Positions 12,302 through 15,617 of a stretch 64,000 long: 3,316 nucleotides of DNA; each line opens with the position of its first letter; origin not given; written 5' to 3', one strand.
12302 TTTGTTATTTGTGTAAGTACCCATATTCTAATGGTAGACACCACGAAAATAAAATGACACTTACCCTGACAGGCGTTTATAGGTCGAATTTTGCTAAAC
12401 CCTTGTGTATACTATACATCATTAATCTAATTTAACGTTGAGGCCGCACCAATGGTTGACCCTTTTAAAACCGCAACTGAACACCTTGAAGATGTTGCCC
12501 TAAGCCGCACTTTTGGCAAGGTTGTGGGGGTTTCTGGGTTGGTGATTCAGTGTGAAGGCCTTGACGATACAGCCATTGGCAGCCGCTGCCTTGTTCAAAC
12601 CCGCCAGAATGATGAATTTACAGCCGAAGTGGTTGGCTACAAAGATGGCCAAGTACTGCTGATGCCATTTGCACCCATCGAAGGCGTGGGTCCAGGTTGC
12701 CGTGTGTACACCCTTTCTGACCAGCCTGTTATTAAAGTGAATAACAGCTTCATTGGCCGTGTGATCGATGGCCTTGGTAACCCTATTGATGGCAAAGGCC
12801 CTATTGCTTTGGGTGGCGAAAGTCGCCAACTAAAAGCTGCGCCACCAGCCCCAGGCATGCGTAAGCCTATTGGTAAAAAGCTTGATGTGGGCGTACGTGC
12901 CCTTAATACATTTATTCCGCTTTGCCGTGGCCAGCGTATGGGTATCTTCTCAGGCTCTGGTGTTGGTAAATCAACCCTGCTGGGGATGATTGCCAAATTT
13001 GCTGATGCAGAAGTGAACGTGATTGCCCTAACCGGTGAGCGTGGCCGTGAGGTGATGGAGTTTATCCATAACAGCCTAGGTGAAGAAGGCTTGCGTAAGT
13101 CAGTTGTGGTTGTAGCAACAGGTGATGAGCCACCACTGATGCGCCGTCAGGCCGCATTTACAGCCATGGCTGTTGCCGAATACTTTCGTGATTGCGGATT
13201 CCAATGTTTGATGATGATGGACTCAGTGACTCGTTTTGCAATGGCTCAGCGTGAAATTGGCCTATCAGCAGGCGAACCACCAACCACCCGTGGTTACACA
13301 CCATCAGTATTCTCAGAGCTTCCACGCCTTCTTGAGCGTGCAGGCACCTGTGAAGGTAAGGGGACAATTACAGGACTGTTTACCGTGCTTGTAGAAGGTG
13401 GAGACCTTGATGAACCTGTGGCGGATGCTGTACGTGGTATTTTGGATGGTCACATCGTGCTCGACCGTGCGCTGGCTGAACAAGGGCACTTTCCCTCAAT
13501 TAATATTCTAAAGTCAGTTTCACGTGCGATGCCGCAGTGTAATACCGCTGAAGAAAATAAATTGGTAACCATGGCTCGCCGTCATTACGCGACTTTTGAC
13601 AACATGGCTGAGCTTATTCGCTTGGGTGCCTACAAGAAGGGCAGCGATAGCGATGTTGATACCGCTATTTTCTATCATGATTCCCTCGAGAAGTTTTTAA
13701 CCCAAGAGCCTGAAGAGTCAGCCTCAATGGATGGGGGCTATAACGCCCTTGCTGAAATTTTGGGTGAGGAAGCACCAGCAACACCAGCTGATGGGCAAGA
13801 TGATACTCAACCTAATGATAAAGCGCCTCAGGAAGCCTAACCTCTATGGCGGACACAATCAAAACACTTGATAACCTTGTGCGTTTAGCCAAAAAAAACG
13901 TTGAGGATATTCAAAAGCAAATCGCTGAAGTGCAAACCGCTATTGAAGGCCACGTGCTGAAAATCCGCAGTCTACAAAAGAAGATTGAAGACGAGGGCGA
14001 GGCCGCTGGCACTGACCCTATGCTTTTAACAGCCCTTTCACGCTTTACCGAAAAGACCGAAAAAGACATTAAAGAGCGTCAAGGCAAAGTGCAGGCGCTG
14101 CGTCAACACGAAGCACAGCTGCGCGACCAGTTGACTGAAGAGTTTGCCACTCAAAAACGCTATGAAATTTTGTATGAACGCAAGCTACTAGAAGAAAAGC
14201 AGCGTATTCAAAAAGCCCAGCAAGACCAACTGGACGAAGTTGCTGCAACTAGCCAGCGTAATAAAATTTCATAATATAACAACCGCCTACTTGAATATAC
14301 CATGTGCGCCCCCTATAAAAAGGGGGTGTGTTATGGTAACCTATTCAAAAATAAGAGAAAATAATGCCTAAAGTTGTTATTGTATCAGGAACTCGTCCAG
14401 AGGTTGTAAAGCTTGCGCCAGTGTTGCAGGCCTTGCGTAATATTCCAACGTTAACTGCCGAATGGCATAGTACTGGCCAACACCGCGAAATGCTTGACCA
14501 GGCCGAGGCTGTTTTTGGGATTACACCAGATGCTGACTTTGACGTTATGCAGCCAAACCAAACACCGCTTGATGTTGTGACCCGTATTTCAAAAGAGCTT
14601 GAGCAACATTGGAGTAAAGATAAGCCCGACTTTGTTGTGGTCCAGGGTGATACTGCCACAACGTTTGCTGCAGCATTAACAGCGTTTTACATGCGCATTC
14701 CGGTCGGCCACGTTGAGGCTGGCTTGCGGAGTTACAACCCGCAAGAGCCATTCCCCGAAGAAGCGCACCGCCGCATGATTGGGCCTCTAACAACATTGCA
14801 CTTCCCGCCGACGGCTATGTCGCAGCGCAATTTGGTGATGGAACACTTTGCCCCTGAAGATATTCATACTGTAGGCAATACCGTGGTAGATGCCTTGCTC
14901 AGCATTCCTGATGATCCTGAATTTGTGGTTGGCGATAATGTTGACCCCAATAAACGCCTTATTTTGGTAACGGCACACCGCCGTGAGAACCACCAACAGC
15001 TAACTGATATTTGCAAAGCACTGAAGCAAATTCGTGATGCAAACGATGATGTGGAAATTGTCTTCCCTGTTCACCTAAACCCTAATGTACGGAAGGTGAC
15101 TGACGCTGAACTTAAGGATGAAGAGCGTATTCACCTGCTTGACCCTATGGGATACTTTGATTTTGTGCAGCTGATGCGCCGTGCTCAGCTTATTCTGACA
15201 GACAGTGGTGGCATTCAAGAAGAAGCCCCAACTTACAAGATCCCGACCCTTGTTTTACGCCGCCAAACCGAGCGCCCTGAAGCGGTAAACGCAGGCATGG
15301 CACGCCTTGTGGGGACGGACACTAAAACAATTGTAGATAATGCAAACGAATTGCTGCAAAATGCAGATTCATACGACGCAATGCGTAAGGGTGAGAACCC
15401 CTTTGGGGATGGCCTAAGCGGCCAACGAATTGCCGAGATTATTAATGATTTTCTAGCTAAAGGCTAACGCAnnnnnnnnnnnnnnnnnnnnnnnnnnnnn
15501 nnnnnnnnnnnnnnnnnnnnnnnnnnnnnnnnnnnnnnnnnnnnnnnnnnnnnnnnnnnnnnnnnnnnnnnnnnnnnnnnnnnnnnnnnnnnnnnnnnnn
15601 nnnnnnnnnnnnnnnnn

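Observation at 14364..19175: Complete nfrC(wecB)-nfrB-nfrA-type module in one operon, directly after fliI-fliJ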

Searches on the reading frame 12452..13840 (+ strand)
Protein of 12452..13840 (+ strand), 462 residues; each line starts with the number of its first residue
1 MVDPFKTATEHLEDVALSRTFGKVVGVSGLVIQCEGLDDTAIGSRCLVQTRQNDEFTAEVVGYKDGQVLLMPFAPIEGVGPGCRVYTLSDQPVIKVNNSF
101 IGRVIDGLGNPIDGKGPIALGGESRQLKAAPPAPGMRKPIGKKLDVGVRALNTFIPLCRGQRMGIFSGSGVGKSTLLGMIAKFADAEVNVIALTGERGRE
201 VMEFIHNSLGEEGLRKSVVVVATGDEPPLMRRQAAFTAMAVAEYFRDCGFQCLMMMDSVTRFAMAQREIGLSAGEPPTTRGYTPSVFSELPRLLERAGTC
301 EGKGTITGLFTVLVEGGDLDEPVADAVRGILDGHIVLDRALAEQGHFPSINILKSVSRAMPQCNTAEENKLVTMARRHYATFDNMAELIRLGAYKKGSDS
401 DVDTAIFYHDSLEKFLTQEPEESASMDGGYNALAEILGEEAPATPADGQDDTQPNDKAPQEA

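Call 3: search_protein_families(library=pfam, proteins=[window:12452-13840:+], max_evalue=0.01)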
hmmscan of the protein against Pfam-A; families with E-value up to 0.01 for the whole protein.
window:12452-13840:+ (462 aa): 5 families
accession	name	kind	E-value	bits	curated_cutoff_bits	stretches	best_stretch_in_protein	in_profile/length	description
PF00006.31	ATP-synt_ab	-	2.1e-85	286.1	29.5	1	147-357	1-213/213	ATP synthase alpha/beta family, nucleotide-binding domain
PF18269.6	T3SS_ATPase_C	-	4.4e-17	62.2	22.7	1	366-434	3-71/72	T3SS EscN ATPase C-terminal domain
PF02874.29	ATP-synt_ab_N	-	1.2e-06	29.4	20.9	1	24-86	1-66/69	ATP synthase alpha/beta family, beta-barrel domain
PF00005.33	ABC_tran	-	0.0016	19.5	25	1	159-200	10-51/137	ABC transporter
PF03193.22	RsgA_GTPase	-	0.009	16.3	30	0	159-199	105-145/174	RsgA GTPase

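Call 4: search_protein_families(library=ncbifam, proteins=[window:12452-13840:+], max_evalue=0.01)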
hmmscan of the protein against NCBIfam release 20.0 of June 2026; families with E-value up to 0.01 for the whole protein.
window:12452-13840:+ (462 aa): 39 families (the best 25 are shown)
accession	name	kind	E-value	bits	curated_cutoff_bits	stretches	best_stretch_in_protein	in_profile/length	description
TIGR03498.1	FliI_clade3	equivalog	2.9e-179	596.1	587.45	1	22-437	1-418/418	flagellar protein export ATPase FliI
TIGR03496.1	FliI_clade1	equivalog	2.6e-169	563.4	619.1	1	22-435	1-413/414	flagellar protein export ATPase FliI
TIGR01026.1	fliI_yscN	subfamily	4.1e-169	563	379.5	1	5-437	8-439/440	FliI/YscN family ATPase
TIGR03497.1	FliI_clade2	equivalog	9e-165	548.6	629.8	1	22-436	1-412/413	flagellar protein export ATPase FliI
TIGR02546.1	III_secr_ATP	equivalog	5.3e-147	489.9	604.75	1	18-436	3-421/423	type III secretion system ATPase SctN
NF005535.1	PRK07196.1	equivalog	1.8e-137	458.9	715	1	11-436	8-433/434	flagellar protein export ATPase FliI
NF006575.0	PRK09099.1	subfamily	4.5e-135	450.8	706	1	10-437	16-441/443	type III secretion system ATPase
NF006290.1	PRK08472.1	equivalog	3.4e-134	447.9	644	1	8-436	6-432/433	flagellar protein export ATPase FliI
NF005391.0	PRK06936.1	equivalog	3.1e-133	444.8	657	1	10-436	13-437/439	type III secretion system ATPase SctN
NF005295.0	PRK06820.1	equivalog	6.6e-130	434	690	1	17-437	26-439/440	EscN/YscN/HrcN family type III secretion system ATPase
NF005765.0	PRK07594.1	equivalog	2.6e-112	375.7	715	1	21-439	22-433/433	EscN/YscN/HrcN family type III secretion system ATPase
NF006012.0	PRK08149.1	equivalog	7.4e-100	334.9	594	1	27-436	16-429/431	type III secretion system ATPase SctN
NF004578.0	PRK05922.1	equivalog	3e-79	266.8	604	1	11-436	10-430/434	type III secretion system ATPase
NF040574.1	T3SS_ATP_VscN2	exception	3.4e-54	184.3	750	1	30-418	14-399/420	type III secretion system ATPase VscN2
NF003235.0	PRK04196.1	subfamily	5e-50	170.5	349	1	19-437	4-435/462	V-type ATP synthase subunit B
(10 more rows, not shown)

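Call 54: find_related_loci(query=window:12452-13840:+, collection=metagenome_contigs, flank=9000)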
Query window:12452-13840:+ (462 aa) in metagenome_contigs; peptide patterns used: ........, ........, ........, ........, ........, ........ (x = any residue, [..] = any of these).
107 stretches matched a pattern; 2 encode a relative of the query (tblastn E <= 1e-3); 2 distinct loci.
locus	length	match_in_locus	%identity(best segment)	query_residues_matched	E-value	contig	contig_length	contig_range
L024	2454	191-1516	85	1-442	0e+0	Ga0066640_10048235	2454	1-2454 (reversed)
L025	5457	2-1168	73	69-458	0e+0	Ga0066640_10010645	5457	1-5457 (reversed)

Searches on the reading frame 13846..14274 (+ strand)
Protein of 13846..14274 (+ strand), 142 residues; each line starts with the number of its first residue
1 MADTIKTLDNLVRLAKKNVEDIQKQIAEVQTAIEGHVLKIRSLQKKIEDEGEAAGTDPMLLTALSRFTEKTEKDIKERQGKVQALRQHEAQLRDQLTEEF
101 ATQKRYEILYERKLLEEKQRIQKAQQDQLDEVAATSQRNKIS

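Call 3: search_protein_families(library=pfam, proteins=[window:13846-14274:+], max_evalue=0.01)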
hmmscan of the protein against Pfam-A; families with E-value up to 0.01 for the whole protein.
window:13846-14274:+ (142 aa): 2 families
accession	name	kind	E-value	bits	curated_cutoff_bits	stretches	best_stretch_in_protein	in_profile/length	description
PF02050.21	FliJ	-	3.3e-09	37.5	28.4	1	15-134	3-120/123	Flagellar FliJ protein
PF20117.4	DUF6507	-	0.0039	18.1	25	1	20-77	9-72/120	Family of unknown function (DUF6507)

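Call 4: search_protein_families(library=ncbifam, proteins=[window:13846-14274:+], max_evalue=0.01)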
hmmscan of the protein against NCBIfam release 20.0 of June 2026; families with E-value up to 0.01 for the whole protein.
window:13846-14274:+ (142 aa): 1 family
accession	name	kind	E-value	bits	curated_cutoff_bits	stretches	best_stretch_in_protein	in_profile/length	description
TIGR02473.1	flagell_FliJ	equivalog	6.1e-11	42.9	50.45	1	6-134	2-136/141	flagellar export protein FliJ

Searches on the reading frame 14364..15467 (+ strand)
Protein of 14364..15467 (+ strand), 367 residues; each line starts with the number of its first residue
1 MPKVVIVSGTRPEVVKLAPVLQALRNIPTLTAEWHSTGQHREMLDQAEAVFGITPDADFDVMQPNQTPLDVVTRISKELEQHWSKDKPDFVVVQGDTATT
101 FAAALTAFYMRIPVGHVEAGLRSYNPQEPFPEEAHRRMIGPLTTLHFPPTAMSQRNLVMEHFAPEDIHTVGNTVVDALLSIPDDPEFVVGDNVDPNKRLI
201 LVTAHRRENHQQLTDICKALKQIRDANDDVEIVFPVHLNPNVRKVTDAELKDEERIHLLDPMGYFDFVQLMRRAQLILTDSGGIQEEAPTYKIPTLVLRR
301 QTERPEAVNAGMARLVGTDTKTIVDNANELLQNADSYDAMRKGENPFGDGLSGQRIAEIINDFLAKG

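Call 3: search_protein_families(library=pfam, proteins=[window:14364-15467:+], max_evalue=0.01)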
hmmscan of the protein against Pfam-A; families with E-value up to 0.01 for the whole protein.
window:14364-15467:+ (367 aa): 2 families
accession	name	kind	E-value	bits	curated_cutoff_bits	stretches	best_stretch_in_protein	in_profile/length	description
PF02350.25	Epimerase_2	-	1.7e-111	372.9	30.6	1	23-360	2-346/347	UDP-N-acetylglucosamine 2-epimerase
PF02684.21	LpxB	-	2.3e-06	27.2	22.6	1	167-300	155-288/374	Lipid-A-disaccharide synthetase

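Call 4: search_protein_families(library=ncbifam, proteins=[window:14364-15467:+], max_evalue=0.01)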
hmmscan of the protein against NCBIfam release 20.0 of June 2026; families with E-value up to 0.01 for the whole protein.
window:14364-15467:+ (367 aa): 5 families
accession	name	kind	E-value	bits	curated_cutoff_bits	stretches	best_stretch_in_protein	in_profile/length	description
TIGR00236.1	wecB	equivalog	1.1e-131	439.4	210.15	1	3-361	2-363/366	non-hydrolyzing UDP-N-acetylglucosamine 2-epimerase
TIGR03568.1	NeuC_NnaA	equivalog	4.4e-31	108.1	235.9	1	3-360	2-365/365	UDP-N-acetylglucosamine 2-epimerase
NF010135.0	PRK13609.1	equivalog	2.3e-06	26.8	500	1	146-343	151-348/388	diglucosyl diacylglycerol synthase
NF010134.0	PRK13608.1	equivalog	4.1e-05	22.8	557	1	85-319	102-325/391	diglucosyl diacylglycerol synthase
TIGR00215.1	lpxB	equivalog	9e-05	21.5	190.25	1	166-301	160-296/382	lipid-A-disaccharide synthase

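Call 21: list_cluster_members(proteins=[window:14364-15467:+, window:15472-17157:+, window:17157-19175:+, window:12452-13840:+, window:24787-26859:-, window:19306-19659:+, window:21004-23070:-])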
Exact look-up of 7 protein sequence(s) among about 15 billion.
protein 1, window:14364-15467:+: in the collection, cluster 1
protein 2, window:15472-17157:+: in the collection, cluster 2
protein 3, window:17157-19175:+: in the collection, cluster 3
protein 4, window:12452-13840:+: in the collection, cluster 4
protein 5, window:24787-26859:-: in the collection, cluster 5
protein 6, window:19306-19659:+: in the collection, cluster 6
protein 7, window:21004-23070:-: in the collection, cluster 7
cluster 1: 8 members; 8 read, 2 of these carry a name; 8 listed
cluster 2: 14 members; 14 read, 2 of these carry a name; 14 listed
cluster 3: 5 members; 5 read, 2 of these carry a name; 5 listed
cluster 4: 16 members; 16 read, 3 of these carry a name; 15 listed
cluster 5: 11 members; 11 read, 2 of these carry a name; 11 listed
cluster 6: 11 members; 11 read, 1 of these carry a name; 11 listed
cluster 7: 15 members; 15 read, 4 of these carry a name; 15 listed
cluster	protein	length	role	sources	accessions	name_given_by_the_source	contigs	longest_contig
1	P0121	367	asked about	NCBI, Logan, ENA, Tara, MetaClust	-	strand:- start:196602 stop:197705 length:1104 start_codon:yes stop_codon:yes ... | TARA_070_MES_0.45-0.8_scaffold231177_1_gene255677 COG0381 K01791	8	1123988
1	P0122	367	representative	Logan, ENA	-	-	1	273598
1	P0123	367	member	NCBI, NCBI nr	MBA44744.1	MAG: UDP-N-acetylglucosamine 2-epimerase (non-hydrolyzing) [Magnetococcales bacterium] | UDP-N-acetylglucosamine 2-epimerase (non-hydrolyzing) [Magnetococcales bacterium]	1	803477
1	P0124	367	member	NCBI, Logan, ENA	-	-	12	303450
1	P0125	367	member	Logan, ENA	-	-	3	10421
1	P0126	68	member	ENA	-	-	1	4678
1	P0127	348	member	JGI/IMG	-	-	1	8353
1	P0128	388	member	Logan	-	-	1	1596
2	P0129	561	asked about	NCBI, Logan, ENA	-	-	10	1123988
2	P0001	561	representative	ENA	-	-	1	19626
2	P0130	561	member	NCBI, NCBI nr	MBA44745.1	MAG: hypothetical protein CMF62_12200 [Magnetococcales bacterium] | hypothetical protein [Magnetococcales bacterium]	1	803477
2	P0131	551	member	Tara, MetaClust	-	strand:- start:194912 stop:196567 length:1656 start_codon:yes stop_codon:yes ... | TARA_070_MES_0.45-0.8_scaffold231177_1_gene255676 NOG10728 K11740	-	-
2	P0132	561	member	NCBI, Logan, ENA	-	-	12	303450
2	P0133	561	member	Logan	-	-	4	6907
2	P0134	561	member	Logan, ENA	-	-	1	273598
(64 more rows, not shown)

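Call 81: search_solved_structures(query=window:14364-15464:+, max_evalue=1e-20, show_alignments=0)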
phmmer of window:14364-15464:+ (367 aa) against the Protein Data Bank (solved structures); distinct sequences matched with E-value up to 1e-20: 24.
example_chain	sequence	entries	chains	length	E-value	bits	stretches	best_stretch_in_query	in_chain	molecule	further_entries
1vgv_A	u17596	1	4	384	4.7e-101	341.8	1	3-361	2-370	UDP-N-acetylglucosamine 2-epimerase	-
1f6d_A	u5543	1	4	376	4.9e-101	341.7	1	3-361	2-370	UDP-N-ACETYLGLUCOSAMINE 2-EPIMERASE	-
3dzc_A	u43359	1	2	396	5.3e-101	341.6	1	1-360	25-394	UDP-N-acetylglucosamine 2-epimerase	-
8ahe_A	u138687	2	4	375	6.4e-100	338.1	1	3-360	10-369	UDP-N-acetylglucosamine 2-epimerase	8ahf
3beo_A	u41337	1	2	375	6.4e-100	338.1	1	3-360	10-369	UDP-N-acetylglucosamine 2-epimerase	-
3ot5_A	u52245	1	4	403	3.1e-95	322.7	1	3-361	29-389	UDP-N-acetylglucosamine 2-epimerase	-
1o6c_A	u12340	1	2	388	1.9e-93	316.8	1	3-359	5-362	UDP-N-acetylglucosamine 2-epimerase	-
4fkz_A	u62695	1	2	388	1.9e-93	316.8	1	3-359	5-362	UDP-N-acetylglucosamine 2-epimerase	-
6vlb_A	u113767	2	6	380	4.6e-92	312.2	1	3-359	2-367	UDP-N-acetylglucosamine 2-epimerase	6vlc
5enz_A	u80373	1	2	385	3.7e-91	309.3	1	1-363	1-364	UDP-GlcNAc 2-epimerase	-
5dld_A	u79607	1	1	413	9.5e-91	307.9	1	1-359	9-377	UDP-N-Acetylglucosamine 2-epimerase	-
9cm8_A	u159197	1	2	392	5.1e-89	302.2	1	3-360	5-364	UDP-N-acetylglucosamine 2-epimerase (non-hydrolyzing)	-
1v4v_A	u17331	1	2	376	3e-86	293.1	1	1-358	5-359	UDP-N-Acetylglucosamine 2-Epimerase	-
7vza_A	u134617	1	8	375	3.6e-83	283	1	3-361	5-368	Putative UDP-N-acetylglucosamine 2-epimerase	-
7vyy_A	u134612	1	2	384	3.9e-83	282.9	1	3-361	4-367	Putative UDP-N-acetylglucosamine 2-epimerase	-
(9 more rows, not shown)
